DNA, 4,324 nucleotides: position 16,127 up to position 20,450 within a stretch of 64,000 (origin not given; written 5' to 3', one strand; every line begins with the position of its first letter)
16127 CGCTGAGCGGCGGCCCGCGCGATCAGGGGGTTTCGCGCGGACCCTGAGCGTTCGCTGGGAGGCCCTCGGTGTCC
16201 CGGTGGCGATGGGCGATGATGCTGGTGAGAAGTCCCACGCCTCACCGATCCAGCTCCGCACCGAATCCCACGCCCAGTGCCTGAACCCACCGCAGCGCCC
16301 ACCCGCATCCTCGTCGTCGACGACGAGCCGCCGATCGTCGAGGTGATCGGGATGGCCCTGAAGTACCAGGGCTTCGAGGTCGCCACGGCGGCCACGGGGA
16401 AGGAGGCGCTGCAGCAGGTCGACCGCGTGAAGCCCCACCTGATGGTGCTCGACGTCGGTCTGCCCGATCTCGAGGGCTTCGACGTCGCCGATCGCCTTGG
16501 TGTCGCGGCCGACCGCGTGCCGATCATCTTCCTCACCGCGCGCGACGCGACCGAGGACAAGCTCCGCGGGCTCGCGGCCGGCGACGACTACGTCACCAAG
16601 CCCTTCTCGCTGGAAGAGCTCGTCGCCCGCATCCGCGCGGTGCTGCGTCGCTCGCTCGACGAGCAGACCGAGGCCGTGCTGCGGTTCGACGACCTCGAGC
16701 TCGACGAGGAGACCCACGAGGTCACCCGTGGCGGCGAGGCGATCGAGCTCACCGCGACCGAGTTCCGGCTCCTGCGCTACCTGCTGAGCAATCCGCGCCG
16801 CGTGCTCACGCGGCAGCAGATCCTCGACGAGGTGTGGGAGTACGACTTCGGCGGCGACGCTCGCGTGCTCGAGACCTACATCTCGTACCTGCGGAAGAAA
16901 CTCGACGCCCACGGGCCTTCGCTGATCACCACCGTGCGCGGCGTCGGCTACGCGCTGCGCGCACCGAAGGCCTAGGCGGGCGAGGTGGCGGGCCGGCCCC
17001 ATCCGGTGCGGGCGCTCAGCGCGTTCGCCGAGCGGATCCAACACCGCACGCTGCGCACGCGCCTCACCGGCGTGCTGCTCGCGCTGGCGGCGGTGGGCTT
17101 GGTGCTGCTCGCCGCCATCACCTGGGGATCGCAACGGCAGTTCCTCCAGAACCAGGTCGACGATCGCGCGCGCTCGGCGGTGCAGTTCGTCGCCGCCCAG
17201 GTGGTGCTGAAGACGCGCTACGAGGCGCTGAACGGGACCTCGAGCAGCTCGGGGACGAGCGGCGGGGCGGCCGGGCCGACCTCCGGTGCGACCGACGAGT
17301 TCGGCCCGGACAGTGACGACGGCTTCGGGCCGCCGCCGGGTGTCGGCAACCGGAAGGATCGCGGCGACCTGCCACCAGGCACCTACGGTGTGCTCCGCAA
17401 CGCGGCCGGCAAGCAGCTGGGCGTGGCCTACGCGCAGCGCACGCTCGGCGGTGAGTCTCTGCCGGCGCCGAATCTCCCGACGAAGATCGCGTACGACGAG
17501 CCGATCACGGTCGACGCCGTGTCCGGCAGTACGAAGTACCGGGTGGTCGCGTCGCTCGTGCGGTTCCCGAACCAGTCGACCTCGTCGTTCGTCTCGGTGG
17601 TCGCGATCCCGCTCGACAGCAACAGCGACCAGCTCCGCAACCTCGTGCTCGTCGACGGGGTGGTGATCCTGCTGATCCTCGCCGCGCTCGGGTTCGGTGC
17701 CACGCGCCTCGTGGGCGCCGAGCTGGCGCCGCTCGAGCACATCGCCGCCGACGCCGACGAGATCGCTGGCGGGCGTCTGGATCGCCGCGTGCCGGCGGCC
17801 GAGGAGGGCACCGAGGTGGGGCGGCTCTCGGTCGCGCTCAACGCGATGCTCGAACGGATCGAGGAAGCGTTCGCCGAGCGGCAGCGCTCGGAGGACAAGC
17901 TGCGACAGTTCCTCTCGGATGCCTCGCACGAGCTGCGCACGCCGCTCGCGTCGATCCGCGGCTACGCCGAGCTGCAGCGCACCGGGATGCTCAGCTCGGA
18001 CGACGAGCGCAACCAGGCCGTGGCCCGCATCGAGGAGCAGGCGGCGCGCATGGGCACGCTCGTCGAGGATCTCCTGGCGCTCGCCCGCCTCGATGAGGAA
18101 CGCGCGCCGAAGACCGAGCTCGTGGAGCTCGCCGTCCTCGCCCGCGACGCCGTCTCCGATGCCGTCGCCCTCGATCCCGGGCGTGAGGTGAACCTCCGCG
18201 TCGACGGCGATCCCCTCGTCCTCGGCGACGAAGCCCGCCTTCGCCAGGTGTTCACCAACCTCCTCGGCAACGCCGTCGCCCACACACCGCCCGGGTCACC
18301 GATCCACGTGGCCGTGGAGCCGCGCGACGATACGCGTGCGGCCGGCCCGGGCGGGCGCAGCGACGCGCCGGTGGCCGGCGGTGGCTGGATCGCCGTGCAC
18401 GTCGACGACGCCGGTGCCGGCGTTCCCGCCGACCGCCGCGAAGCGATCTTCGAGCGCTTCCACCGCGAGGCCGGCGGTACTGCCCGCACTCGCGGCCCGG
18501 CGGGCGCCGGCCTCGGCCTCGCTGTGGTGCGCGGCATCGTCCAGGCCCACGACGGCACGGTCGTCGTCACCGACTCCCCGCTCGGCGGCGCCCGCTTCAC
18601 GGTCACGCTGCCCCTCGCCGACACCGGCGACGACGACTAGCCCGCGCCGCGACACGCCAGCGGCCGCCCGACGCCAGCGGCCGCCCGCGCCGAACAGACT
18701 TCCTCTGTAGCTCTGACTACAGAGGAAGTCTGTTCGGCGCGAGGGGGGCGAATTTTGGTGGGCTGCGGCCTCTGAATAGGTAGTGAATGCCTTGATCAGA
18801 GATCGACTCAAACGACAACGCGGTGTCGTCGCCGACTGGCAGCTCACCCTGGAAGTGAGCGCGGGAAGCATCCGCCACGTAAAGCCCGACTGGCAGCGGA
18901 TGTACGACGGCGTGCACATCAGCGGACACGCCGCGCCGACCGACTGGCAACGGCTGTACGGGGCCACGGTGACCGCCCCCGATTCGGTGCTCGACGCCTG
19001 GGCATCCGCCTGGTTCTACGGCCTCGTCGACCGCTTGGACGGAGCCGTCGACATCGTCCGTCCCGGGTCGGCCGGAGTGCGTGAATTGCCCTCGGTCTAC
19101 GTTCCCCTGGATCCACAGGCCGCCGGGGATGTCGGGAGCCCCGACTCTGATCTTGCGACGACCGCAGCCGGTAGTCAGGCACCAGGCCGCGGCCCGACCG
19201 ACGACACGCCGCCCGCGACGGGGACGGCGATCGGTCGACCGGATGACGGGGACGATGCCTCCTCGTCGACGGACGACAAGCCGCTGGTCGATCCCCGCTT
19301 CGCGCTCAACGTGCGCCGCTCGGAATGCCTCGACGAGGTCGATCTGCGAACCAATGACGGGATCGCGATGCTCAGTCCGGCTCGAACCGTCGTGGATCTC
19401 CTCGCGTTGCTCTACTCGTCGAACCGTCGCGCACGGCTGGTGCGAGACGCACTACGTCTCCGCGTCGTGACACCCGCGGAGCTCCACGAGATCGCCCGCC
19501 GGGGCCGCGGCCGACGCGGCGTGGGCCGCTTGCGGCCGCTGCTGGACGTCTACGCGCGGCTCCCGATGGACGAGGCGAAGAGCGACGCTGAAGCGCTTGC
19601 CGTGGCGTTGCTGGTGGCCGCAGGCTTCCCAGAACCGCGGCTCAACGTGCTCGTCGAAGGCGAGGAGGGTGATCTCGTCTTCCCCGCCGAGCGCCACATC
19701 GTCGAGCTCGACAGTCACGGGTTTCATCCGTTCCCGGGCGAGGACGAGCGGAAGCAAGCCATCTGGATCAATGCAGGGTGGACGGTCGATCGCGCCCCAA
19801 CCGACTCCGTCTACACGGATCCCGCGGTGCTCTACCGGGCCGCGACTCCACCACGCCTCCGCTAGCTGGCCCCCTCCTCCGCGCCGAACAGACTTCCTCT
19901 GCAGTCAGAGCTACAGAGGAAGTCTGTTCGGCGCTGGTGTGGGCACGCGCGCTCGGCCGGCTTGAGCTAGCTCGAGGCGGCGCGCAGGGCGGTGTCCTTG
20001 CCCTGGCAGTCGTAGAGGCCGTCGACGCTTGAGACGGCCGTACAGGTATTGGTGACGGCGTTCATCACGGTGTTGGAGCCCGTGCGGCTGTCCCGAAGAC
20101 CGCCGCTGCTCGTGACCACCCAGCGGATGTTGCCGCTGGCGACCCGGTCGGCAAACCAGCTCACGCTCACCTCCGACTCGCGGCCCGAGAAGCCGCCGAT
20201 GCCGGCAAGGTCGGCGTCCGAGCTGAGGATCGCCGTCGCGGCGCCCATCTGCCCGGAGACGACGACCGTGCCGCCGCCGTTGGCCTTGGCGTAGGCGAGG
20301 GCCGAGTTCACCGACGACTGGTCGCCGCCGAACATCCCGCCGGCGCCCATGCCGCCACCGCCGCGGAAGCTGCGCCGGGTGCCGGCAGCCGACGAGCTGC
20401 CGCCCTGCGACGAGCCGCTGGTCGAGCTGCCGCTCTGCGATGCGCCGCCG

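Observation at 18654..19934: DUF559/AbiEi-like gene bracketed by two inverted copies of a 54-nt perfect palindrome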

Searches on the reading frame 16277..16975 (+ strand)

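Call 6: search_protein_families(library=pfam, proteins=[window:16277-16975:+], max_evalue=0.01)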
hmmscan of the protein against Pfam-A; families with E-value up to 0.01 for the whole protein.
window:16277-16975:+ (232 aa): 2 families
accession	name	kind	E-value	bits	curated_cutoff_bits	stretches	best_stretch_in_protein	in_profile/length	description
PF00486.34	Trans_reg_C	-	1.1e-29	102.8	26.2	1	153-227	1-77/77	Transcriptional regulatory protein, C terminal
PF00072.30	Response_reg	-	3.5e-26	92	30.2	1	11-120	1-111/111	Response regulator receiver domain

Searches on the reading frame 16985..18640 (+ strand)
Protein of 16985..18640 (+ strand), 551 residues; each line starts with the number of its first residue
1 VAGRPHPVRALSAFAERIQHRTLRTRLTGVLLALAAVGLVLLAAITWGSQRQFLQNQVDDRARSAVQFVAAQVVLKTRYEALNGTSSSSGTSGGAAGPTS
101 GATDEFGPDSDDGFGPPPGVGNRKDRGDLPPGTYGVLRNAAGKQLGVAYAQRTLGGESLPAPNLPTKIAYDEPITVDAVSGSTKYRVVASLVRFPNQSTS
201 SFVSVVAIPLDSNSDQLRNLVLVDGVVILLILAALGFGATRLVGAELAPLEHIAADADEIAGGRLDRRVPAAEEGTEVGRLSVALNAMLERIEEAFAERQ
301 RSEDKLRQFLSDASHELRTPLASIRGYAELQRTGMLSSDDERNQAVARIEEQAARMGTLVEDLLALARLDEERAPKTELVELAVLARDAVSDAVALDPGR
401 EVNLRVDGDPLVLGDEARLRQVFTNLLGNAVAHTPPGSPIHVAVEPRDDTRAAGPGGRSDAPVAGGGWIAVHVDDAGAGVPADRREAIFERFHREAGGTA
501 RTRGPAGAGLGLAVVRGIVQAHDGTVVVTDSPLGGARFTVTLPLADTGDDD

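Call 6: search_protein_families(library=pfam, proteins=[window:16985-18640:+], max_evalue=0.01)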
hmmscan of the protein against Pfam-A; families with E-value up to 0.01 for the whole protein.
window:16985-18640:+ (551 aa): 3 families
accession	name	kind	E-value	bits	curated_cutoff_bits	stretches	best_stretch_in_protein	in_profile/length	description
PF02518.31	HATPase_c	-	5.3e-25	88.5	26.4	1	414-545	1-110/111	Histidine kinase-, DNA gyrase B-, and HSP90-like ATPase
PF00512.31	HisKA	-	1.6e-20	73.3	26.9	1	306-372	2-66/66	His Kinase A (phospho-acceptor) domain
PF00672.30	HAMP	-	3.6e-09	37.2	25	1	243-294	3-53/53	HAMP domain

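Call 34: find_homologous_proteins(query=window:16985-18640:+, max_evalue=1e-60)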
Query window:16985-18640:+ (551 aa): 4278 proteins with E <= 1e-60 among 8000 candidates; the best 120 are listed.
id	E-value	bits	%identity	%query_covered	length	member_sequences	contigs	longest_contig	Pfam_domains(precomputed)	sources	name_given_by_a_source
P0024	0.0e+0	1179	100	100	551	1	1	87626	PF00672.31,PF02518.32,PF00512.32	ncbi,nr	ncbi:MAG: HAMP domain-containing histidine kinase [Solirubrobacteraceae bacterium]|nr:HAMP domain-co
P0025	1.0e-238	811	75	99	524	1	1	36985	PF00672.31,PF02518.32,PF00512.32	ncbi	ncbi:MAG: HAMP domain-containing sensor histidine kinase [Patulibacter minatonensis]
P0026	4.5e-230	783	72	100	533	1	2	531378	PF00672.31,PF02518.32,PF00512.32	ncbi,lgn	-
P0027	4.9e-227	773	73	98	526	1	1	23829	PF00672.31,PF02518.32,PF00512.32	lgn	-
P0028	1.8e-224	764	70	95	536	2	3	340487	PF00672.31,PF02518.32,PF00512.32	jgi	jgi:two-component system OmpR family sensor kinase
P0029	8.9e-224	762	70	95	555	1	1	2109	PF00672.31,PF02518.32,PF00512.32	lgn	-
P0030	1.3e-223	762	70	100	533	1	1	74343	PF00672.31,PF02518.32,PF00512.32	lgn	-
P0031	6.6e-218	743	70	99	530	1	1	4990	PF00672.31,PF02518.32,PF00512.32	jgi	jgi:two-component system OmpR family sensor kinase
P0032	1.5e-216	738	69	99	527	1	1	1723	PF00672.31,PF02518.32,PF00512.32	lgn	-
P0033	1.3e-215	735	70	97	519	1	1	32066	PF00672.31,PF02518.32,PF00512.32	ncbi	-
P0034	5.7e-214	730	69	97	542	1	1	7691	PF00672.31,PF02518.32,PF00512.32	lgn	-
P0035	2.2e-188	645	63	98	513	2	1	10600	PF00672.31,PF26769.1,PF02518.32,PF00512.32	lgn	-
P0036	5.3e-188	644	63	99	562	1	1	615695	PF00672.31,PF26769.1,PF02518.32,PF00512.32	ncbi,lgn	-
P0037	2.2e-180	619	60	99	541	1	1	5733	PF00672.31,PF02518.32,PF00512.32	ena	-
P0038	1.2e-179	617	61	97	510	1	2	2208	PF00672.31,PF02518.32,PF00512.32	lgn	-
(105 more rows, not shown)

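Call 35: find_encoding_contigs(protein=P0025, flank=10000, max_places=2)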
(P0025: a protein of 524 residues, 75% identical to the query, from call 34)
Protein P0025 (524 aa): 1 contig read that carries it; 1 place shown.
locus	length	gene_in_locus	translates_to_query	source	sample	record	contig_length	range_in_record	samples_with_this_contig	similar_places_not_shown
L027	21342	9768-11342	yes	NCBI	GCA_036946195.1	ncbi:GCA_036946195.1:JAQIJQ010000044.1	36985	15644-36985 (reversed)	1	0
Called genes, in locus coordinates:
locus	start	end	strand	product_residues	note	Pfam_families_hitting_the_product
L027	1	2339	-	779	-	PF00501:AMP-binding, PF02113:Peptidase_S13 (weak)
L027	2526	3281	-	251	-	PF01784:DUF34_NIF3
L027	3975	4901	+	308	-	PF00004:AAA (weak), PF07726:AAA_3, PF07728:AAA_5, PF17863:AAA_lid_2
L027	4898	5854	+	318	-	PF01882:DUF58 (weak)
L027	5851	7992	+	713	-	PF01841:Transglut_core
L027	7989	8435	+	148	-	PF13302:Acetyltransf_3 (weak), PF00583:Acetyltransf_1, PF13673:Acetyltransf_10, PF09390:DUF1999 (weak), PF13508:Acetyltransf_7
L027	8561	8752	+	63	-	-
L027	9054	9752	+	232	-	PF00072:Response_reg, PF00486:Trans_reg_C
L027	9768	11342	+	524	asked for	PF00672:HAMP, PF00512:HisKA, PF02518:HATPase_c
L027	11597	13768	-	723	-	PF13231:PMT_2, PF24878:YkcB_C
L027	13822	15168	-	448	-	PF00535:Glycos_transf_2, PF04138:GtrA_DPMS_TM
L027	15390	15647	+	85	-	-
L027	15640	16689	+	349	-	PF04055:Radical_SAM, PF13353:Fer4_12 (weak)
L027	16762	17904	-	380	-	PF00082:Peptidase_S8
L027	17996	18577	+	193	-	PF04542:Sigma70_r2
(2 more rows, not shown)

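Call 36: find_encoding_contigs(protein=P0030, flank=10000, max_places=2)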
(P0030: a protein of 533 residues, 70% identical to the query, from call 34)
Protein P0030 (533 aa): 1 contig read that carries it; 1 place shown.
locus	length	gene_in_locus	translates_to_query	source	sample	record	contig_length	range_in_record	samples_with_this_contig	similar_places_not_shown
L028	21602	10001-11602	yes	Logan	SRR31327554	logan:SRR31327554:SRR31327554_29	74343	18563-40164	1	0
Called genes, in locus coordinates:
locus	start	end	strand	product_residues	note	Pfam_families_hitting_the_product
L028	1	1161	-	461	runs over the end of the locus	PF02113:Peptidase_S13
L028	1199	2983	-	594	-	PF00501:AMP-binding, PF23562:AMP-binding_C_3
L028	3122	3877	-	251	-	PF01784:DUF34_NIF3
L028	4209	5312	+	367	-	PF00004:AAA (weak), PF07726:AAA_3, PF07728:AAA_5, PF17863:AAA_lid_2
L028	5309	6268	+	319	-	PF01882:DUF58 (weak)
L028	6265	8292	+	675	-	PF01841:Transglut_core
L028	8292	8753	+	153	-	PF13302:Acetyltransf_3 (weak), PF00583:Acetyltransf_1, PF13673:Acetyltransf_10 (weak), PF13508:Acetyltransf_7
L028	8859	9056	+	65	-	-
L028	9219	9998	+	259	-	PF00072:Response_reg, PF00486:Trans_reg_C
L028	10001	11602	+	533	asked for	PF00672:HAMP, PF00512:HisKA, PF02518:HATPase_c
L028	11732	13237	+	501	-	PF00743:FMO-like, PF01266:DAO (faint), PF07992:Pyr_redox_2, PF12831:FAD_oxidored (faint), PF13434:Lys_Orn_oxgnase (faint), PF13450:NAD_binding_8, PF13738:Pyr_redox_3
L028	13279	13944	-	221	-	PF00440:TetR_N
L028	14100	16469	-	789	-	-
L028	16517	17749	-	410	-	PF00535:Glycos_transf_2, PF04138:GtrA_DPMS_TM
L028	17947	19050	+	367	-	PF04055:Radical_SAM, PF13353:Fer4_12 (weak)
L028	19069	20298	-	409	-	PF00082:Peptidase_S8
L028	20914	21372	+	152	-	-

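Call 37: find_encoding_contigs(protein=P0036, flank=10000, max_places=2)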
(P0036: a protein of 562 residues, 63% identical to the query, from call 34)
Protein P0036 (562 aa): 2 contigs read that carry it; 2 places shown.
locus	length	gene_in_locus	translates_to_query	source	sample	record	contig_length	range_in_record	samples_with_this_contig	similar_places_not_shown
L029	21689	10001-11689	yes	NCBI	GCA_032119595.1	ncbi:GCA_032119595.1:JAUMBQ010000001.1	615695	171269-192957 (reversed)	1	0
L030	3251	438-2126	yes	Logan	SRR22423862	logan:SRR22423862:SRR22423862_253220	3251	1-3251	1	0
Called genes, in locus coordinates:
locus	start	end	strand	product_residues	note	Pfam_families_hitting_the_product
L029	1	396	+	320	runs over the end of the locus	-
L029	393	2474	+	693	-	PF11992:TgpA_N, PF01841:Transglut_core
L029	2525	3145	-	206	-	PF00440:TetR_N, PF13977:TetR_C_6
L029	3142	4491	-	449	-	PF00067:p450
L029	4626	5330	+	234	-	PF01988:VIT1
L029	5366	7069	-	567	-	PF08450:SGL (faint), PF24684:Vgb_lyase, PF07494:Reg_prop (faint), PF24684:Vgb_lyase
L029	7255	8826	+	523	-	PF01433:Peptidase_M1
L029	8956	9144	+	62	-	-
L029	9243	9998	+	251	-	PF00072:Response_reg, PF00486:Trans_reg_C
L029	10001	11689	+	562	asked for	PF26769:HAMP_PhoQ (faint), PF00672:HAMP, PF00512:HisKA, PF02518:HATPase_c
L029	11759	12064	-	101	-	-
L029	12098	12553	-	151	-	PF00376:MerR, PF13411:MerR_1, PF09278:MerR-DNA-bind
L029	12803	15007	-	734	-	PF11028:TMEM260_N (weak), PF13231:PMT_2, PF24878:YkcB_C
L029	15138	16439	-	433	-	PF00535:Glycos_transf_2, PF04138:GtrA_DPMS_TM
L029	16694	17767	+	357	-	PF13353:Fer4_12 (weak), PF04055:Radical_SAM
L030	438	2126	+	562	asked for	PF26769:HAMP_PhoQ (faint), PF00672:HAMP, PF00512:HisKA, PF02518:HATPase_c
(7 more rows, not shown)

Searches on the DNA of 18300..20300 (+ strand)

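Call 61: search_rna_families(source=window, start=18300, end=20300, threshold=evalue, max_evalue=1)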
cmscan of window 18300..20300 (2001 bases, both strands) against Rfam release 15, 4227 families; matches with E-value up to 1: 4.
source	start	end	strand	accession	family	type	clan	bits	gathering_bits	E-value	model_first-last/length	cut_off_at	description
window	18683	18744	-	RF03460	mir-561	Gene; miRNA;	-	30.2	90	0.0046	1-81/81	no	mir-561 microRNA precursor family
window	19868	19945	+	RF03460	mir-561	Gene; miRNA;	-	24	90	0.17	1-81/81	no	mir-561 microRNA precursor family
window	18685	18742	+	RF01064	mir-253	Gene; miRNA;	-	23.1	72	0.12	1-98/98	no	mir-253 microRNA precursor family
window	18692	18735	-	RF04006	mir-9338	Gene; miRNA;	-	21.8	98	0.12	1-67/67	no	mir-9338 microRNA precursor family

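Call 96: build_rna_model(alignment_id=A5, structure=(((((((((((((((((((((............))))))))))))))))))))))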
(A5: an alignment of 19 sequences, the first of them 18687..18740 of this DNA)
Model R1 built from alignment A5 (19 sequences, 54 columns); structure: as given.
model positions 54; base pairs 21; branch points 0; effective number of sequences 19; information 0.972 bits per position. Calibrated on 0.2 Mb of random sequence (short: E-values are rough).
structure used (alignment columns):
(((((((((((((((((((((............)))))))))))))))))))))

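Call 97: search_with_rna_model(model_id=R1, source=window, filters=off, max_evalue=10)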
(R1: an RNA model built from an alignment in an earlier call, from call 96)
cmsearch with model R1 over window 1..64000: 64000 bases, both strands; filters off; matches with E-value up to 10: 266.
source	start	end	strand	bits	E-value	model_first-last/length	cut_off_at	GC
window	19881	19934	+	64.3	1.6e-16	1-54/54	no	0.59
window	18687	18740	-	62.7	4.6e-16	1-54/54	no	0.57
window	18687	18740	+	62.3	5.9e-16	1-54/54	no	0.57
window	19881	19934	-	61.5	1.1e-15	1-54/54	no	0.59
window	47921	47974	+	25.9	3.3e-05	1-54/54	no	0.57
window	47926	47969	-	20.9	0.001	1-54/54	no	0.55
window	44260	44305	-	18.1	0.0069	1-54/54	no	0.72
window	53468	53511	-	17.7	0.0089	1-54/54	no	0.8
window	53468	53511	+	15.7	0.036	1-54/54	no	0.8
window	12340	12388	-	14.1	0.1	1-54/54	no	0.76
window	39393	39445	-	13.7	0.13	1-54/54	no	0.81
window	39393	39445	+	13.5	0.15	1-54/54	no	0.81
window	49553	49589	+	13.4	0.16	1-54/54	no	0.78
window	53835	53866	-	13.2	0.19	1-54/54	no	0.59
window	42914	42944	+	13.1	0.2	1-54/54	no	0.81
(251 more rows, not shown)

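Call 98: search_with_rna_model(model_id=R1, sources=[L018, L019, L020, L023, L025, L026, L027, L028, L029, L030, L032, L033], filters=default, max_evalue=1)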
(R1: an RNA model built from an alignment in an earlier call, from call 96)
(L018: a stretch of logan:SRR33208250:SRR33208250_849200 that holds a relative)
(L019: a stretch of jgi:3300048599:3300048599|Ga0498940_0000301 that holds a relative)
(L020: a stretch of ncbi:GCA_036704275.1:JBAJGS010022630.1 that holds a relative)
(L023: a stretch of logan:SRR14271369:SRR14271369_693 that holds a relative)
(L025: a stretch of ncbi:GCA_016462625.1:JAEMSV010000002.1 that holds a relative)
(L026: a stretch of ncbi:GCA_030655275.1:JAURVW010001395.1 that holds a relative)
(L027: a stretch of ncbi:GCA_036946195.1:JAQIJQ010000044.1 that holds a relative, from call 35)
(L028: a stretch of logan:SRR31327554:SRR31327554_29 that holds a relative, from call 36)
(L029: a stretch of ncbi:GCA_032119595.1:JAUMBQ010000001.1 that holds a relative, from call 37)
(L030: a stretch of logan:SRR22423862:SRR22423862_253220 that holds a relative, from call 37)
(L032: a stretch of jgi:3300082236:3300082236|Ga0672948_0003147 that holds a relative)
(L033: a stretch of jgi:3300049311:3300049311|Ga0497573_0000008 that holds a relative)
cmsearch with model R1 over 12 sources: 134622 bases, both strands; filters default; matches with E-value up to 1: 43.
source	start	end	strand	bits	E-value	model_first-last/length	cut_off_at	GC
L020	6931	6984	+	71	3.4e-18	1-54/54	no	0.59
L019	6927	6980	+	70.9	3.5e-18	1-54/54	no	0.56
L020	5832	5885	+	70.6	4.6e-18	1-54/54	no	0.59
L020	5904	5957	+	69.4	1e-17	1-54/54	no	0.56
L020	7003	7056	+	69.1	1.2e-17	1-54/54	no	0.59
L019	5905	5958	+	67.6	3.4e-17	1-54/54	no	0.54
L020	3422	3475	+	66.8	6e-17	1-54/54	no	0.61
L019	6927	6980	-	66.4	8e-17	1-54/54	no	0.56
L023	6844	6897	+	66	1e-16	1-54/54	no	0.61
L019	5905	5958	-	65.1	2e-16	1-54/54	no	0.54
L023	6844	6897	-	62.4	1.2e-15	1-54/54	no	0.61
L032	5854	5907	+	60.3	4.9e-15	1-54/54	no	0.69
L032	5854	5907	-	60.1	5.8e-15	1-54/54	no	0.69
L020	3422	3475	-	59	1.2e-14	1-54/54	no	0.61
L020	7003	7056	-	57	4.8e-14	1-54/54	no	0.59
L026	2561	2614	+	56.8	5.4e-14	1-54/54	no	0.61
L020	5904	5957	-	55.5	1.3e-13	1-54/54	no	0.56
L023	5908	5961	+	55.4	1.4e-13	1-54/54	no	0.63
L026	1436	1489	+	55.1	1.7e-13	1-54/54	no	0.61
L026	2489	2542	+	55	1.8e-13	1-54/54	no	0.63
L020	6931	6984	-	54.8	2e-13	1-54/54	no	0.59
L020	5832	5885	-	54.3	2.9e-13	1-54/54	no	0.59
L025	5910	5963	+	54.3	2.9e-13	1-54/54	no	0.61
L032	4965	5018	+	53.2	6.2e-13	1-54/54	no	0.67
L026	1365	1418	+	48.1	1.9e-11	1-54/54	no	0.65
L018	1076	1129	+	45.9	8.8e-11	1-54/54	no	0.59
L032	4965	5018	-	45.8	9.2e-11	1-54/54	no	0.67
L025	5910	5963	-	41.6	1.6e-09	1-54/54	no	0.61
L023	5908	5964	-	38.2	1.7e-08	1-54/54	no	0.65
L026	1436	1489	-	31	2.2e-06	1-54/54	no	0.61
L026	2561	2614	-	27.3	2.7e-05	1-54/54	no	0.61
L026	2489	2542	-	25.9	7.2e-05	1-54/54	no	0.63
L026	4479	4525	-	24.1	0.00023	1-54/54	no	0.7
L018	1076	1128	-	21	0.002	1-54/54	no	0.58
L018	1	42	+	20.9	0.0021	13-54/54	5'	0.57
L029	1044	1064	+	20.3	0.0031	1-54/54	no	0.67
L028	14347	14375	+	18.9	0.0082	1-54/54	no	0.76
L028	10811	10854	+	17.1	0.027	1-54/54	no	0.66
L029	18683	18762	-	15.2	0.1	1-54/54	no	0.66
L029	1044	1064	-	13.5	0.32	1-54/54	no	0.67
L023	954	1006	-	12.9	0.48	1-54/54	no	0.75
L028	14347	14375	-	12.2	0.81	1-54/54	no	0.76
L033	7287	7335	+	11.9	0.95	1-54/54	no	0.67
